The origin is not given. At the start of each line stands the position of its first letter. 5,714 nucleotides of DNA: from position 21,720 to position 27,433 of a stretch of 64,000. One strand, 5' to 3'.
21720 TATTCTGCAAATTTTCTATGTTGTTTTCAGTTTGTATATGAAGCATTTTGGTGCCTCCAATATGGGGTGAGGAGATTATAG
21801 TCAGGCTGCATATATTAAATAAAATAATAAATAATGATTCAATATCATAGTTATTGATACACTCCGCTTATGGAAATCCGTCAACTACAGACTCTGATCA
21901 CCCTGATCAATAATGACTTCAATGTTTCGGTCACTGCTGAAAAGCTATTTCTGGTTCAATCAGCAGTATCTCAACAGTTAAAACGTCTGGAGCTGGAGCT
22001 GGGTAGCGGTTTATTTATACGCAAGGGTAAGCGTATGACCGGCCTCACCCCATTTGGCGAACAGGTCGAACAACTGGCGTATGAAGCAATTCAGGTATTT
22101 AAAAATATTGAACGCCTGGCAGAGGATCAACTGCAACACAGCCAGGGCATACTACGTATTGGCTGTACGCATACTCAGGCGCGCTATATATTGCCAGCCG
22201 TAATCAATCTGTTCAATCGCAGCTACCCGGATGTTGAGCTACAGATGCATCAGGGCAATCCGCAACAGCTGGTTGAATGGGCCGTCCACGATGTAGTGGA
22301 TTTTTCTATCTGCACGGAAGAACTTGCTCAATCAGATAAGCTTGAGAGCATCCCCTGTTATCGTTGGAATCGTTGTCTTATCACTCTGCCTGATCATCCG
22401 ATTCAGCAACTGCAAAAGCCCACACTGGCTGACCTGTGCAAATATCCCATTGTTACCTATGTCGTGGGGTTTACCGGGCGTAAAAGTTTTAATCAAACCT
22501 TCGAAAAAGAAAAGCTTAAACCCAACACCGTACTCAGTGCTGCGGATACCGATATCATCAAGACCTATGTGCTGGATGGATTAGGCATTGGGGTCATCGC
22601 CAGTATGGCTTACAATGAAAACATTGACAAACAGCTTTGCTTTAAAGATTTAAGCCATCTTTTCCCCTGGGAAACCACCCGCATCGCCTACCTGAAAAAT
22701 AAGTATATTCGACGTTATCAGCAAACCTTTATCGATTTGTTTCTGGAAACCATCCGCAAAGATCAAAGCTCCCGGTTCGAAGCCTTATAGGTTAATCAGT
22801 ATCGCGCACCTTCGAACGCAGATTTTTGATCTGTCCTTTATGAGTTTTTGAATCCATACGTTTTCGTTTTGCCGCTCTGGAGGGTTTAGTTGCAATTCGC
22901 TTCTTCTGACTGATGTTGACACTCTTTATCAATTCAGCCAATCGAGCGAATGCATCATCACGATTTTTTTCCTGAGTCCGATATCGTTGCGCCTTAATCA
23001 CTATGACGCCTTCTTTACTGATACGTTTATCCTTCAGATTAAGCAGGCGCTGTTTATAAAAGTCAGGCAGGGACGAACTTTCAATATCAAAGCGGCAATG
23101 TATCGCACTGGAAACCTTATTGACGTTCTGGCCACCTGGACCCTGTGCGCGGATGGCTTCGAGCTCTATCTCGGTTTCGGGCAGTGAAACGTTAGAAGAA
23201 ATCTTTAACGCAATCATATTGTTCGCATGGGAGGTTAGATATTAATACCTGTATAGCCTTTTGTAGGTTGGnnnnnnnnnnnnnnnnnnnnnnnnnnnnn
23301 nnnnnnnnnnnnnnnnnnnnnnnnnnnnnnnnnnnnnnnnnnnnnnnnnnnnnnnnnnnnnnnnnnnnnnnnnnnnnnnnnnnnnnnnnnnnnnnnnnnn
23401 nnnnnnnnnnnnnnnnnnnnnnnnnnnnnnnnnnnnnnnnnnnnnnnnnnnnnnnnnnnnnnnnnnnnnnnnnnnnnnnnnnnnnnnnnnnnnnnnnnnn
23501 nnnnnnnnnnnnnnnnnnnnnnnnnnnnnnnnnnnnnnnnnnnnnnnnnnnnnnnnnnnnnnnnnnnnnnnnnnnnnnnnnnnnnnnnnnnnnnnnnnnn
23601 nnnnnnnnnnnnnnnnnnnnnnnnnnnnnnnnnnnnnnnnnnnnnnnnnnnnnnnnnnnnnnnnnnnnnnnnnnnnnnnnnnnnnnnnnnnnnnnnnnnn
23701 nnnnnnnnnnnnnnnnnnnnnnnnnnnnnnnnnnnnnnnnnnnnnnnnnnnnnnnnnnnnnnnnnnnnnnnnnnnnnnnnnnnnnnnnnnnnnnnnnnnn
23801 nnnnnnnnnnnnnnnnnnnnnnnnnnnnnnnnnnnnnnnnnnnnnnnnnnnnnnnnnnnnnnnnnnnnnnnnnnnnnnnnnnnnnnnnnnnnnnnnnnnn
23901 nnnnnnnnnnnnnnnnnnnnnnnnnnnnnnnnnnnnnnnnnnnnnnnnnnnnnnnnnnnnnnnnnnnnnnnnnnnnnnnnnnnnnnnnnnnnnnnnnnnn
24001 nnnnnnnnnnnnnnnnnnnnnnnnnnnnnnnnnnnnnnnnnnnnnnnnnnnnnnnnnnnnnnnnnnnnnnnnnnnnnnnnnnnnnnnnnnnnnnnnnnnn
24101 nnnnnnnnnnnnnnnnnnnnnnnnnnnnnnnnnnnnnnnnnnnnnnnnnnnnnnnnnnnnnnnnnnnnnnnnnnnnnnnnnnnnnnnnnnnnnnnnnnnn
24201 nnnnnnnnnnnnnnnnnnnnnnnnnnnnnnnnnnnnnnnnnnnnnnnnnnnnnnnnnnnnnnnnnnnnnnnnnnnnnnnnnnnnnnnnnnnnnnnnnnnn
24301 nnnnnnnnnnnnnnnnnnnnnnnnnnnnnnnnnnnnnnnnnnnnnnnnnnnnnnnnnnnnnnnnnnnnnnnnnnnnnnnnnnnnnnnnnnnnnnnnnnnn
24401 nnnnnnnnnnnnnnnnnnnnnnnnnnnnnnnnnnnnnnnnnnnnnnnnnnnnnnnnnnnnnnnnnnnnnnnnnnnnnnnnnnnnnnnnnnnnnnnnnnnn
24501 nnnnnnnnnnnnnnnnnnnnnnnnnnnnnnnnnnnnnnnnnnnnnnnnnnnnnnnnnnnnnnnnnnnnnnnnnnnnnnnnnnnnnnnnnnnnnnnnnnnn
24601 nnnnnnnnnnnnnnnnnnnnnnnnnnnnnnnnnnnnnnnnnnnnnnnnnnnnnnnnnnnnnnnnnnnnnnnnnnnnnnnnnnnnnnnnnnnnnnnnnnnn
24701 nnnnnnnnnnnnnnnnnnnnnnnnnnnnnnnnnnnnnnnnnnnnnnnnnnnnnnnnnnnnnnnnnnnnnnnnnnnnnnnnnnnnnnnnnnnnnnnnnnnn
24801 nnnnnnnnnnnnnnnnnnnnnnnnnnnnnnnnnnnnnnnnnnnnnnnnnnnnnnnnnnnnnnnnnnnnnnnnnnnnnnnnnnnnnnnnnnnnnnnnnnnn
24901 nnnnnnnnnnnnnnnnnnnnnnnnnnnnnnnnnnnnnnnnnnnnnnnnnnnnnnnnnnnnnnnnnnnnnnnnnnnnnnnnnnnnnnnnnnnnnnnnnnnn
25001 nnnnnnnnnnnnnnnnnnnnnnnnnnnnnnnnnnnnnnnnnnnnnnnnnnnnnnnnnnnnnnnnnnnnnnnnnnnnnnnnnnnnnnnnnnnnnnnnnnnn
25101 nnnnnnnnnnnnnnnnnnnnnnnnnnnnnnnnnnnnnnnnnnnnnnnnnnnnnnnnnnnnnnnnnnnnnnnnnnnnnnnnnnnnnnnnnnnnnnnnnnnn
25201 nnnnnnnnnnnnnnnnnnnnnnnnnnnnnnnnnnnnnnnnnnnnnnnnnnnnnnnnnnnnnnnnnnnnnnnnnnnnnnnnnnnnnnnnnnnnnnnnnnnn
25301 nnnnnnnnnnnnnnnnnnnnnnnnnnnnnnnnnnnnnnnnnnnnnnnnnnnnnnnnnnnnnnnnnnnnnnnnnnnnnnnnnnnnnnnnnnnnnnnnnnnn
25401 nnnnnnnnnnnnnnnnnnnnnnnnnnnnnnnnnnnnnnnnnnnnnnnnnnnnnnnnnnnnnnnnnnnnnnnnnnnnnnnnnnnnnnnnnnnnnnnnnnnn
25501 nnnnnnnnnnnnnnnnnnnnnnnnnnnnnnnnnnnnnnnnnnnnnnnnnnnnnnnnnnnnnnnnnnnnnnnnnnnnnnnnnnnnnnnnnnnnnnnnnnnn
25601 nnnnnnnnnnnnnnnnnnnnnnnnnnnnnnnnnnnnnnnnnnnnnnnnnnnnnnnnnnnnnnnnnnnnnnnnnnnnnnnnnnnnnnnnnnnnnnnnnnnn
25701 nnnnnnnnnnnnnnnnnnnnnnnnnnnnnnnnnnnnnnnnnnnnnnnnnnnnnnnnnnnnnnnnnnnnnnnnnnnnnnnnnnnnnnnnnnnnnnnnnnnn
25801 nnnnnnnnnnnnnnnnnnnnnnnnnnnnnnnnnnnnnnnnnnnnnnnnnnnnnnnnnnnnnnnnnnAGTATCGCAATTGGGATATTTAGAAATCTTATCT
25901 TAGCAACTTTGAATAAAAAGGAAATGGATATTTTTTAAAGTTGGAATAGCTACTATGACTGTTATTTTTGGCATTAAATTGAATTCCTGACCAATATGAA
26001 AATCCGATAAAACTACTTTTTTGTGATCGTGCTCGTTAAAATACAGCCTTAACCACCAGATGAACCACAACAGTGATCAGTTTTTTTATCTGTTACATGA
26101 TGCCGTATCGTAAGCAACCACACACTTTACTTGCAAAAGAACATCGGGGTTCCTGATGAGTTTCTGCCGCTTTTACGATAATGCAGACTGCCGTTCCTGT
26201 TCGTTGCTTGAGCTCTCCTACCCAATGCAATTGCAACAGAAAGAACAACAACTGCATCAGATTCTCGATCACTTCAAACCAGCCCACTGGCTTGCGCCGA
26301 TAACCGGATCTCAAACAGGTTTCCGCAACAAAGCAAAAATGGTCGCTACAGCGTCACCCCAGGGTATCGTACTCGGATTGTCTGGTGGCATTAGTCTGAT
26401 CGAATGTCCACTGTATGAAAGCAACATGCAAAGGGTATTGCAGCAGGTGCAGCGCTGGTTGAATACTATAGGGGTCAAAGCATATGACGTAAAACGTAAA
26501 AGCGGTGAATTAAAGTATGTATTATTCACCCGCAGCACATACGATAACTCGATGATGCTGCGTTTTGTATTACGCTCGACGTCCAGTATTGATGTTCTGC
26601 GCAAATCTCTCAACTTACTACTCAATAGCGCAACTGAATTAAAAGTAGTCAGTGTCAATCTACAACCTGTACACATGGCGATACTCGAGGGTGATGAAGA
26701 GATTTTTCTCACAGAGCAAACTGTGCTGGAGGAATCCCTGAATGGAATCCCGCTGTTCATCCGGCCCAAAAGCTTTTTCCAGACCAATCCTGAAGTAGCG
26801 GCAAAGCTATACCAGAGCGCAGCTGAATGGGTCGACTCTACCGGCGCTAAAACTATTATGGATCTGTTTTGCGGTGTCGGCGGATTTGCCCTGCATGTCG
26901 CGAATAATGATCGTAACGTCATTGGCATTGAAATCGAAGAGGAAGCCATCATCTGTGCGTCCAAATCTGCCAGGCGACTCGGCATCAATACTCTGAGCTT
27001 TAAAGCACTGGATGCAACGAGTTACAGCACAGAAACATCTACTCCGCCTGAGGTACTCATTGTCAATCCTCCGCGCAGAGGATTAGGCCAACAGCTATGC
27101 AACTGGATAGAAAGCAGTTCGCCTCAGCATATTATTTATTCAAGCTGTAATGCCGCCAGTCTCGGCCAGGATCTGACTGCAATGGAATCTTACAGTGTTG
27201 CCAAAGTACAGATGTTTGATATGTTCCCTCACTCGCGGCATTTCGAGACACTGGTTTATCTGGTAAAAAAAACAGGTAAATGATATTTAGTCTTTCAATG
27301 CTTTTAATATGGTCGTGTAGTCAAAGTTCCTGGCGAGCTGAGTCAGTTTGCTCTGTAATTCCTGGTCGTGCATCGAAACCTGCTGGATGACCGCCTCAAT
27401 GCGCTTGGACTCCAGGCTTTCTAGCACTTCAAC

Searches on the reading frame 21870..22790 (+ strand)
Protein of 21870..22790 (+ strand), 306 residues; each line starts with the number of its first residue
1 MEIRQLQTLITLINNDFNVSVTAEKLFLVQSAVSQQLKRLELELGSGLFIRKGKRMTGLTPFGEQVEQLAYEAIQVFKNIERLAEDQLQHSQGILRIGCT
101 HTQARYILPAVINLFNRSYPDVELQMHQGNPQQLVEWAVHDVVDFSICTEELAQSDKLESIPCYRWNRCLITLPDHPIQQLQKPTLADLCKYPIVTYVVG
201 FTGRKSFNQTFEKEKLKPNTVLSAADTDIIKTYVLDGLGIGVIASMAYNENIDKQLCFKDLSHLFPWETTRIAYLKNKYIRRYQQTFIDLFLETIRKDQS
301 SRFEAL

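Call 9: search_protein_families(library=pfam, proteins=[window:21870-22790:+], max_evalue=0.001)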
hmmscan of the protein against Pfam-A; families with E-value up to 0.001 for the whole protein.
window:21870-22790:+ (306 aa): 3 families
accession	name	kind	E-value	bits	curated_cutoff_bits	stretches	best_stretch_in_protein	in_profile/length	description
PF03466.25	LysR_substrate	-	7.5e-41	140.3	28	1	89-294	2-207/209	LysR substrate binding domain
PF00126.33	HTH_1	-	5.3e-13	49.1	26.6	1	3-64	1-60/60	Bacterial regulatory helix-turn-helix protein, lysR family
PF13556.12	HTH_30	-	5e-05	23.5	27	1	6-45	2-41/59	PucR C-terminal helix-turn-helix domain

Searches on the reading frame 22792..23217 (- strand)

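Call 9: search_protein_families(library=pfam, proteins=[window:22792-23217:-], max_evalue=0.001)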
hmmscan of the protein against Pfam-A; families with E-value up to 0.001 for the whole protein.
window:22792-23217:- (141 aa): 1 family
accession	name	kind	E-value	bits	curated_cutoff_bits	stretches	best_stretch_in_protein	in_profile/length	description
PF00472.26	RF-1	-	3e-23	82.4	35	1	9-134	4-116/116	RF-1 domain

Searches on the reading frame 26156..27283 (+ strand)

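Call 9: search_protein_families(library=pfam, proteins=[window:26156-27283:+], max_evalue=0.001)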
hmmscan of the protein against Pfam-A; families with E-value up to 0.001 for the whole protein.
window:26156-27283:+ (375 aa): 7 families
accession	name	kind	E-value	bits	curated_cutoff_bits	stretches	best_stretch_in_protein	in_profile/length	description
PF05958.17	tRNA_U5-meth_tr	-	5.9e-19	68.7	23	1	205-371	177-356/357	tRNA (Uracil-5-)-methyltransferase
PF13847.12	Methyltransf_31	-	8.4e-09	35.7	27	1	230-291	3-67/145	Methyltransferase domain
PF09445.16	Methyltransf_15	-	1.9e-07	31.2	22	1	232-279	2-49/165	RNA cap guanine-N2 methyltransferase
PF13649.12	Methyltransf_25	-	8.7e-06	26.8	27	1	234-294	1-62/97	Methyltransferase domain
PF05175.20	MTS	-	3.6e-05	23.9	23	1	229-308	30-109/170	Methyltransferase small domain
PF13679.12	Methyltransf_32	-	0.00039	20.9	27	1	222-301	17-103/143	Methyltransferase domain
PF01555.25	N6_N4_Mtase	-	0.00053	20.4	26.7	0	232-265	183-216/221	DNA methylase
